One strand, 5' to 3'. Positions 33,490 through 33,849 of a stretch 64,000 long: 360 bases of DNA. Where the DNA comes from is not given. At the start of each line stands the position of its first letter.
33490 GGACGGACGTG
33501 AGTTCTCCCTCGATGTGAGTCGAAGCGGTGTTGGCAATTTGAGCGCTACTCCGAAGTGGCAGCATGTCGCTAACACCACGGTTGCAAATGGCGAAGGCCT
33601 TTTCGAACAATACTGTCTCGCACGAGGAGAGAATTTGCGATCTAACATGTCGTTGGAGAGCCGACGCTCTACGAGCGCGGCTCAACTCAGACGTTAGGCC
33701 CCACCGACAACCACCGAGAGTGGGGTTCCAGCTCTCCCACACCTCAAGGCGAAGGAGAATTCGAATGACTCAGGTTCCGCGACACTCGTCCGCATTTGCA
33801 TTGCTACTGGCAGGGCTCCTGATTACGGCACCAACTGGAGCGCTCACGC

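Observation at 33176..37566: Integrase-less integron: a seven-cassette attC array with two attC sequence families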

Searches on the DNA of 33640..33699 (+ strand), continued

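Call 56: search_with_rna_model(model_id=R1, sources=[window, L003, L009, L012, L017, L021, L024, L026, L038, L040, L042, L049, L051, L061, L064, L066, L067, L069, L070, L071, L072, L073, L074, L087, L088, L092, L095, L103, L105, L117, L124, L125, L126], max_evalue=1e-8, make_alignment=true)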
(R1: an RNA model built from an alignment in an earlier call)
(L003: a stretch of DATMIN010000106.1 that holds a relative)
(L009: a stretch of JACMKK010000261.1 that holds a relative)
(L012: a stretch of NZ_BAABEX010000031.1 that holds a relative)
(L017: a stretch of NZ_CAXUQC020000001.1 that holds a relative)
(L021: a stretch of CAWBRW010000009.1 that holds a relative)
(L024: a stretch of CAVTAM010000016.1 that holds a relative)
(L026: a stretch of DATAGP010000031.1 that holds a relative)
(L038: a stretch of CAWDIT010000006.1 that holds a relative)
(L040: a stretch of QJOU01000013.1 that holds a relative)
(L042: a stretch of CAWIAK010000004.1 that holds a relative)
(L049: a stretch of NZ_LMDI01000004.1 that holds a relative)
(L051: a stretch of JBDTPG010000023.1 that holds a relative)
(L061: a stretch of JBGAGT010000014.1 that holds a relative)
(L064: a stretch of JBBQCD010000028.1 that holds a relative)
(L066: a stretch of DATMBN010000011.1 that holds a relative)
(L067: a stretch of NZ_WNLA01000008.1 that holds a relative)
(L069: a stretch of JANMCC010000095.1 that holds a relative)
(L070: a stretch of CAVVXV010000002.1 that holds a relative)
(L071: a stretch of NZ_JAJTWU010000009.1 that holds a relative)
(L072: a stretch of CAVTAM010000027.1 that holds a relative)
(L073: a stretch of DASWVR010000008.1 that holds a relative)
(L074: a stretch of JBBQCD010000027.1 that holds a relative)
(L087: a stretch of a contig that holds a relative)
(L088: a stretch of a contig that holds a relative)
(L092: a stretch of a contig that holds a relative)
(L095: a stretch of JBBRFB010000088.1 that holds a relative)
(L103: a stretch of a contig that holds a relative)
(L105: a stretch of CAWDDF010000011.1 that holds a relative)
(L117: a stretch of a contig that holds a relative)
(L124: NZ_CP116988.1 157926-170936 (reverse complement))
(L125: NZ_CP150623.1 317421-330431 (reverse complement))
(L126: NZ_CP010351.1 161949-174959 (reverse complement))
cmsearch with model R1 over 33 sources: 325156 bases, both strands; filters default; matches with E-value up to 1e-8: 224.
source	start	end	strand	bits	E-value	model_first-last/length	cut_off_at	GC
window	36839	36916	+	97.7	1.9e-27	1-78/78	no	0.65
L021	6715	6792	+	96.5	4.6e-27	1-78/78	no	0.65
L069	1668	1745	+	95.9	7e-27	1-78/78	no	0.67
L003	6303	6380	+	95.2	1.2e-26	1-78/78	no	0.63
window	36192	36269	+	94.5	1.9e-26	1-78/78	no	0.68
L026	1253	1330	+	93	5.9e-26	1-78/78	no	0.64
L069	6001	6078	+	90.6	3.5e-25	1-78/78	no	0.65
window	35579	35656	+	89.7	6.7e-25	1-78/78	no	0.64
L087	5088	5166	+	87.8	2.7e-24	1-78/78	no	0.57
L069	4074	4151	+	87.7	3e-24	1-78/78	no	0.65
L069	5479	5556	+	87.3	4e-24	1-78/78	no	0.65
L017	5413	5490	-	86.8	5.5e-24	1-78/78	no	0.69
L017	6316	6393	-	86.7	6.1e-24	1-78/78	no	0.72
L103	368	445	+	86.6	6.3e-24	1-78/78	no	0.62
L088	4525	4601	+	86.4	7.3e-24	1-78/78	no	0.6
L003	2438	2515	+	85.4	1.5e-23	1-78/78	no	0.64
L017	660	737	-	85.4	1.5e-23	1-78/78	no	0.64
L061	2603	2680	+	85.2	1.8e-23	1-78/78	no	0.65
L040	6487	6564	+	85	2.1e-23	1-78/78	no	0.67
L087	5618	5695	+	84.9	2.3e-23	1-78/78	no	0.6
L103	3652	3729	+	84.9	2.3e-23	1-78/78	no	0.63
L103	1272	1348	+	84.7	2.6e-23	1-78/78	no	0.65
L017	4708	4785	-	84.4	3.2e-23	1-78/78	no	0.71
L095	6277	6354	-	84.4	3.3e-23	1-78/78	no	0.62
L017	2555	2632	-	84.3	3.6e-23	1-78/78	no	0.67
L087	2824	2901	+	84.1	4e-23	1-78/78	no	0.62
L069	1172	1249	+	84.1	4.1e-23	1-78/78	no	0.64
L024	6213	6290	-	83.7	5.5e-23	1-78/78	no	0.59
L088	5192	5269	+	83.7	5.5e-23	1-78/78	no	0.59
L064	122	199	+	83.6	5.9e-23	1-78/78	no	0.68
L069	2803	2879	+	83.3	7.1e-23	1-78/78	no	0.66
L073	996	1073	-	83.2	7.5e-23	1-78/78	no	0.63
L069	155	232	+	82.8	1e-22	1-78/78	no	0.65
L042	7895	7972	+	82.8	1e-22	1-78/78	no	0.68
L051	1994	2071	+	82.1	1.8e-22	1-78/78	no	0.65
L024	4810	4888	-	81.8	2.2e-22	1-78/78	no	0.58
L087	6858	6935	+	81.7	2.3e-22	1-78/78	no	0.58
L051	1171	1248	+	81.7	2.3e-22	1-78/78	no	0.65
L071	5843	5920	+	81.7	2.4e-22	1-78/78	no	0.63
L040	5736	5813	+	81.5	2.6e-22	1-78/78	no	0.67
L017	3809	3886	-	81.5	2.7e-22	1-78/78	no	0.67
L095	4210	4286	-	81.4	3e-22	1-78/78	no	0.62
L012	5298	5375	-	81.3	3e-22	1-78/78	no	0.64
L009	5176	5253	-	80.5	5.6e-22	1-78/78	no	0.67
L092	3607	3684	+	80.5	5.7e-22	1-78/78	no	0.67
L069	687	770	+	79.9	9e-22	1-78/78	no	0.63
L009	2749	2825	-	79.8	9.1e-22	1-78/78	no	0.64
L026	1945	2022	+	79.5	1.2e-21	1-78/78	no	0.64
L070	5209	5286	+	79.4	1.3e-21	1-78/78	no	0.65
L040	7036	7113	+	79.3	1.3e-21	1-78/78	no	0.6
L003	4095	4173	+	79.3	1.3e-21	1-78/78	no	0.59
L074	2851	2928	+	79.2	1.4e-21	1-78/78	no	0.63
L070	3938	4015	+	79.2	1.5e-21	1-78/78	no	0.58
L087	2060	2131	+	78.9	1.8e-21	1-78/78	no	0.6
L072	3819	3896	-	78.9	1.8e-21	1-78/78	no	0.55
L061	3620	3697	+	78.7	2.1e-21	1-78/78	no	0.63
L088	2349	2420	+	78.4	2.7e-21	1-78/78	no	0.57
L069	3513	3590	+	78.3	2.7e-21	1-78/78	no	0.68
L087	4523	4594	+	77.9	3.9e-21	1-78/78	no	0.6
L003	5342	5418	+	77.8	3.9e-21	1-78/78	no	0.64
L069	4593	4670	+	77.6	4.7e-21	1-78/78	no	0.64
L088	3979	4050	+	77.6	4.7e-21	1-78/78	no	0.57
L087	6203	6274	+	77.6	4.8e-21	1-78/78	no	0.58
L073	24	101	-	77.1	6.5e-21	1-78/78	no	0.62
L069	7591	7668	+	75.7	1.8e-20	1-78/78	no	0.67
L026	625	701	+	75.6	2e-20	1-78/78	no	0.65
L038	1265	1342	+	75.6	2e-20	1-78/78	no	0.63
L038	3006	3078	+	75.5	2.1e-20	1-78/78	no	0.63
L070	2036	2112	+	75.5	2.2e-20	1-78/78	no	0.58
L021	5475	5552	+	74.7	3.8e-20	1-78/78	no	0.65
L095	5735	5812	-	74.6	4.1e-20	1-78/78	no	0.6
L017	3183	3260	-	74.3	5e-20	1-78/78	no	0.68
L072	2102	2172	-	74.3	5.3e-20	1-78/78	no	0.56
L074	388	465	+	74.1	5.9e-20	1-78/78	no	0.65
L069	2134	2211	+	74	6.5e-20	1-78/78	no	0.64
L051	3749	3825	+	73.7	8e-20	1-78/78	no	0.6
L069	6354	6431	+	73.5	9.6e-20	1-78/78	no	0.65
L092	1802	1871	+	73.2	1.1e-19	1-78/78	no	0.6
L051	2528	2604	+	72.8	1.5e-19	1-78/78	no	0.66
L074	1704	1781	+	72.5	1.9e-19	1-78/78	no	0.64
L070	4421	4498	+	71.6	3.6e-19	1-78/78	no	0.64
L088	3409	3480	+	71.2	4.9e-19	1-78/78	no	0.58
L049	3291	3362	+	70.9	6e-19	1-78/78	no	0.61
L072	5695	5766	-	70.9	6.1e-19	1-78/78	no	0.57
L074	4248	4325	+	70.8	6.5e-19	1-78/78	no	0.64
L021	4315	4395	+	70.3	9.9e-19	1-78/78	no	0.67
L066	5362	5431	-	70.2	1e-18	1-78/78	no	0.6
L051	154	231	+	69.9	1.3e-18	1-78/78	no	0.67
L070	1097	1173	+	69.8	1.4e-18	1-78/78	no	0.64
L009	3743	3820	-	69.6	1.6e-18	1-78/78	no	0.64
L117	7560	7631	+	69.4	1.8e-18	1-78/78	no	0.65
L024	2153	2254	-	69.4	1.9e-18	1-78/78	no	0.62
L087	3937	4038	+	69.4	1.9e-18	1-78/78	no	0.65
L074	2226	2303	+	69.2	2.2e-18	1-78/78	no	0.65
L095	3621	3698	-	69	2.5e-18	1-78/78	no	0.63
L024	527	596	-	68.6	3.3e-18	1-78/78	no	0.6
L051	3144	3220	+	68.6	3.4e-18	1-78/78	no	0.64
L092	4843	4911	+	68.4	4e-18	1-78/78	no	0.58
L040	7522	7593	+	68.3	4.1e-18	1-78/78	no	0.65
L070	2622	2729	+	68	5.1e-18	1-78/78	no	0.63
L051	4615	4692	+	67.6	7.1e-18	1-78/78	no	0.73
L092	2473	2541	+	66.2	2e-17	1-78/78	no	0.65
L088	6999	7100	+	66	2.3e-17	1-78/78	no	0.61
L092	4291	4367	+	65.8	2.6e-17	1-78/78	no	0.61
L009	6767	6843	-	65.7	2.9e-17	1-78/78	no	0.62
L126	4617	4688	-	65.6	3e-17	1-78/78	no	0.62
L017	1389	1460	-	65.6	3e-17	1-78/78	no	0.61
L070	1436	1513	+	64.7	5.7e-17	1-78/78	no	0.65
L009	819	896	-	64.7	5.9e-17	1-78/78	no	0.69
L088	6440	6510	+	64.4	7.1e-17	1-78/78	no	0.56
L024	4428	4530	-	64.3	7.8e-17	1-78/78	no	0.64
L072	4900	5001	-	64.3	8e-17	1-78/78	no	0.65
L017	1845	1922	-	63.8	1.2e-16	1-78/78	no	0.58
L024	1358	1459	-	63.7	1.2e-16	1-78/78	no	0.62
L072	6526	6627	-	63.7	1.2e-16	1-78/78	no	0.62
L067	5296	5373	-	63.7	1.2e-16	1-78/78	no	0.68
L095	5155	5232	-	63.6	1.3e-16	1-78/78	no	0.63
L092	56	124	+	63.6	1.3e-16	1-78/78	no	0.64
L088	2838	2909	+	63.5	1.3e-16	1-78/78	no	0.57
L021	3946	4023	+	63.3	1.6e-16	1-78/78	no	0.65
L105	3361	3438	+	63.2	1.7e-16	1-78/78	no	0.62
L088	1198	1270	+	63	2e-16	1-78/78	no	0.6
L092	585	653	+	62.8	2.4e-16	1-78/78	no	0.64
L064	2011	2088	+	62.7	2.4e-16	1-78/78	no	0.67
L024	5799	5900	-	62.4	3.1e-16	1-78/78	no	0.61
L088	5723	5824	+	62.4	3.2e-16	1-78/78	no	0.59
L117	6599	6676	+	61.8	4.7e-16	1-78/78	no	0.67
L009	7931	8000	-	61.1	8.2e-16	9-78/78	5'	0.7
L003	5828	5887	+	60.9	9.4e-16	1-78/78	no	0.6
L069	7076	7153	+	60.5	1.3e-15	1-78/78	no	0.68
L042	1706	1789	+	60.1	1.7e-15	1-78/78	no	0.69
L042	5121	5204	+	59.7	2.3e-15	1-78/78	no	0.7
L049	2746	2802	+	59.6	2.4e-15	1-78/78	no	0.58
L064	6811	6888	+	59.4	2.7e-15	1-78/78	no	0.63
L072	5282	5382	-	59.4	2.9e-15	1-78/78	no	0.64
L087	3352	3452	+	59.3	2.9e-15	1-78/78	no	0.58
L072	3405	3506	-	59.3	3e-15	1-78/78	no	0.65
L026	4032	4109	+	58.9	4.2e-15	1-78/78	no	0.68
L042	4095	4179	+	58.6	5.2e-15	1-78/78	no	0.71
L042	903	986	+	58.5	5.5e-15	1-78/78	no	0.71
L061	3088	3171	+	58.4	5.9e-15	1-78/78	no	0.68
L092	1246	1314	+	58.4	5.9e-15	1-78/78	no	0.64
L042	6278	6361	+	58.2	6.5e-15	1-78/78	no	0.7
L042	369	453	+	58.2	6.8e-15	1-78/78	no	0.69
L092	2921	2997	+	58.2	6.8e-15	1-78/78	no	0.64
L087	7504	7605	+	58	7.6e-15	1-78/78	no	0.6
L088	1749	1851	+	57.5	1.1e-14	1-78/78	no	0.61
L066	3864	3935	-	57.5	1.1e-14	1-78/78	no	0.62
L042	4623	4706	+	57.4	1.2e-14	1-78/78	no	0.71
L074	3678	3754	+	56.8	1.9e-14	1-78/78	no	0.61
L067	34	111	-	55.9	3.5e-14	1-78/78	no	0.6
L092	6179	6236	+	55.8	3.8e-14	1-78/78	no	0.59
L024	112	213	-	55.8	3.9e-14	1-78/78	no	0.63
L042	2315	2394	+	55.4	5.3e-14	1-78/78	no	0.69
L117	5006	5065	+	54.8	8.1e-14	1-78/78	no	0.67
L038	5880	5963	+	54.7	8.9e-14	1-78/78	no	0.73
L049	5725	5805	+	54.6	9.6e-14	1-78/78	no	0.65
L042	5609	5694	+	54.3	1.2e-13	1-78/78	no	0.7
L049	5236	5307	+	54.2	1.2e-13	1-78/78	no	0.53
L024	2534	2615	-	54.2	1.3e-13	1-78/78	no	0.62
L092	5465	5533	+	54.2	1.3e-13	1-78/78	no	0.62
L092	6490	6547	+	54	1.4e-13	1-78/78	no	0.59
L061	4280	4369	+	53.9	1.6e-13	1-78/78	no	0.71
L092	7355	7412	+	53.7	1.9e-13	1-78/78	no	0.6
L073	513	581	-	53.6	1.9e-13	1-78/78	no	0.62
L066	7509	7577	-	53.5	2.1e-13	1-78/78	no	0.62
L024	1772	1872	-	53.4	2.3e-13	1-78/78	no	0.63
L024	4044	4144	-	53.4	2.3e-13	1-78/78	no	0.63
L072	3023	3123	-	53.4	2.3e-13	1-78/78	no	0.63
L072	6937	7037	-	53.4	2.3e-13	1-78/78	no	0.63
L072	7317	7417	-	53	2.9e-13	1-78/78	no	0.63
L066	4654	4766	-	52.3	5.1e-13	1-78/78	no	0.62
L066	6684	6754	-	52.1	5.9e-13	1-78/78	no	0.58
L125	5121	5190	-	52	6e-13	1-78/78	no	0.59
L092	6900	6957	+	51.8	7.2e-13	1-78/78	no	0.64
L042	7194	7284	+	51.8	7.2e-13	1-78/78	no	0.68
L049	6912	6982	+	51.3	1.1e-12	1-78/78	no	0.62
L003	4706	4765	+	50.8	1.5e-12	1-78/78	no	0.58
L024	3630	3731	-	50.6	1.7e-12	1-78/78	no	0.61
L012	1951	2061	-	50.4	2e-12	1-78/78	no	0.62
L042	3558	3644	+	49.6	3.7e-12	1-78/78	no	0.69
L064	6103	6179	+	49.3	4.6e-12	1-78/78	no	0.64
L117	6087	6155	+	48.9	5.9e-12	1-78/78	no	0.68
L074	6019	6095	+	48.7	7.1e-12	1-78/78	no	0.65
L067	4889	4966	-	48.3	9.2e-12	1-78/78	no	0.67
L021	6175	6232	+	48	1.1e-11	1-78/78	no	0.69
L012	1707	1766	-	46.6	3.3e-11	1-78/78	no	0.62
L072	7698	7775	-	46.4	3.7e-11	1-78/78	no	0.59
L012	6137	6196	-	46.3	3.9e-11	1-78/78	no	0.62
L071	4278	4334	+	46.3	4e-11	1-78/78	no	0.67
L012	915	986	-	45.8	5.6e-11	1-78/78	no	0.64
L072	4517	4620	-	45.6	6.7e-11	1-78/78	no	0.61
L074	5443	5520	+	45.5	7.1e-11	1-78/78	no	0.59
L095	3055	3131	-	45.5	7.5e-11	1-78/78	no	0.62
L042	3001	3085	+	45.2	8.7e-11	1-78/78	no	0.66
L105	2045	2132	+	44.8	1.2e-10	1-78/78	no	0.52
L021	3198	3317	+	44.7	1.3e-10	1-78/78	no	0.65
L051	607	717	+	44.4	1.6e-10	1-78/78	no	0.64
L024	5308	5407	-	44.3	1.8e-10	1-78/78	no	0.66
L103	967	1032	+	44.3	1.8e-10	1-78/78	no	0.68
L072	2654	2710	-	44.1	2e-10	1-78/78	no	0.7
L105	2393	2472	+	43.9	2.3e-10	1-78/78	no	0.55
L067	1363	1420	-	43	4.5e-10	1-78/78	no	0.66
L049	2189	2265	+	42.9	4.8e-10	1-78/78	no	0.66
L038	2292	2351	+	42.3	7.3e-10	1-78/78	no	0.68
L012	5893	5952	-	42.2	8e-10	1-78/78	no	0.58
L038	633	758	+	42.1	8.8e-10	1-78/78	no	0.68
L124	4348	4404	-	42.1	8.9e-10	1-78/78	no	0.63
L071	6295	6405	+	41.8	1e-09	1-78/78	no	0.65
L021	5061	5129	+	41.8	1.1e-09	1-78/78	no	0.72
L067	3114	3179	-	40.9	2.1e-09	1-78/78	no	0.59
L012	4349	4408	-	40.5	2.7e-09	1-78/78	no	0.6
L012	4593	4652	-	40.5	2.7e-09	1-78/78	no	0.6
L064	4004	4080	+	40.4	2.9e-09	1-78/78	no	0.6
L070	3518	3581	+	40.2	3.6e-09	1-78/78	no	0.7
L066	2971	3096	-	39.7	4.9e-09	1-78/78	no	0.68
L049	6205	6273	+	39.4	6.2e-09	1-78/78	no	0.61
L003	7096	7155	+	39.4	6.3e-09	1-78/78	no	0.63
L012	3377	3457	-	39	8.1e-09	1-78/78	no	0.56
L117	4445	4503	+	38.9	9e-09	1-78/78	no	0.54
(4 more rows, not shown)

Alignment A4: 150 matches aligned to the model, 140 columns, each read 5' to 3' on its own strand. Consensus structure (alignment columns), stored with it:
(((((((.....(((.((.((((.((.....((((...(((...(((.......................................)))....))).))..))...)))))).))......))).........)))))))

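Call 62: search_with_rna_model(model_id=R1, sources=[L127, L128, L129, L130, L131, L132, L133, L134, L135, L136], max_evalue=0.01, filters=off)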
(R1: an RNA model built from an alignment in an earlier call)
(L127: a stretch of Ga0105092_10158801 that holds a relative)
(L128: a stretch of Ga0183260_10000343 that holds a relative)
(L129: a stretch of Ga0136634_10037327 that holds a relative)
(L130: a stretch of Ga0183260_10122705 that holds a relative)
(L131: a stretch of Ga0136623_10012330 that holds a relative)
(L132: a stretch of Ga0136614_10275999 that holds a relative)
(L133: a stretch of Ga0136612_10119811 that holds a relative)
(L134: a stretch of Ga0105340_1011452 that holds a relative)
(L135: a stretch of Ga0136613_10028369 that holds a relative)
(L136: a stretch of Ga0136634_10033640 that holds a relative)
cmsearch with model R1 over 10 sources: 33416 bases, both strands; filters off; matches with E-value up to 0.01: 8.
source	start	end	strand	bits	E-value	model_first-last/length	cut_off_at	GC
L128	5584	5662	-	73.5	9.7e-21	1-78/78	no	0.62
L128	1307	1385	+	64.5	7.1e-18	1-78/78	no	0.63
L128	6379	6458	-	53.8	1.7e-14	1-78/78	no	0.66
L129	95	157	-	49.1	5.3e-13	1-78/78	no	0.59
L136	201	271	-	47.7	1.5e-12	1-78/78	no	0.63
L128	5248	5307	-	33.4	5.1e-08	1-78/78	no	0.52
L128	5584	5662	+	23.4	7.7e-05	1-78/78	no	0.62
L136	201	271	+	20.7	0.00054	1-78/78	no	0.63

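Call 89: search_with_rna_model(model_id=R1, sources=[L137, L138, L139], max_evalue=0.001, filters=off)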
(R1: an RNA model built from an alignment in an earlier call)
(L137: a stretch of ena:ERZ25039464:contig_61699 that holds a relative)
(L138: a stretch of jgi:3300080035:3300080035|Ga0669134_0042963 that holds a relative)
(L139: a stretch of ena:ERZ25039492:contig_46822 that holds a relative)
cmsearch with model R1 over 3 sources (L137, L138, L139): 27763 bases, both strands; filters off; matches with E-value up to 0.001: 14.
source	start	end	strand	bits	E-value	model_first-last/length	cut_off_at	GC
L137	5939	6016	+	89.5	6.7e-26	1-78/78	no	0.64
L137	1662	1739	+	81.9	1.7e-23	1-78/78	no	0.65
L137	2249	2325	+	80.5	4.7e-23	1-78/78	no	0.66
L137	3229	3306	+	72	2.4e-20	1-78/78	no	0.65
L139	9152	9232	+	60.1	1.5e-16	1-78/78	no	0.65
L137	6583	6664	+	53.2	2.2e-14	1-78/78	no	0.65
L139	8512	8592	+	43.9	2e-11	1-78/78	no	0.69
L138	2900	2990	+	41.4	1.2e-10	1-78/78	no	0.65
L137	840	899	+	41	1.6e-10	1-78/78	no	0.55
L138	3781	3871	+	36.4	4.8e-09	1-78/78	no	0.68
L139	6838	6915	+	31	2.5e-07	1-78/78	no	0.74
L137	5939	6016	-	28.4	1.6e-06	1-78/78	no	0.64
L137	3967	3998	+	28.3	1.7e-06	1-78/78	no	0.53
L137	1662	1739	-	22.2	0.00015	1-78/78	no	0.65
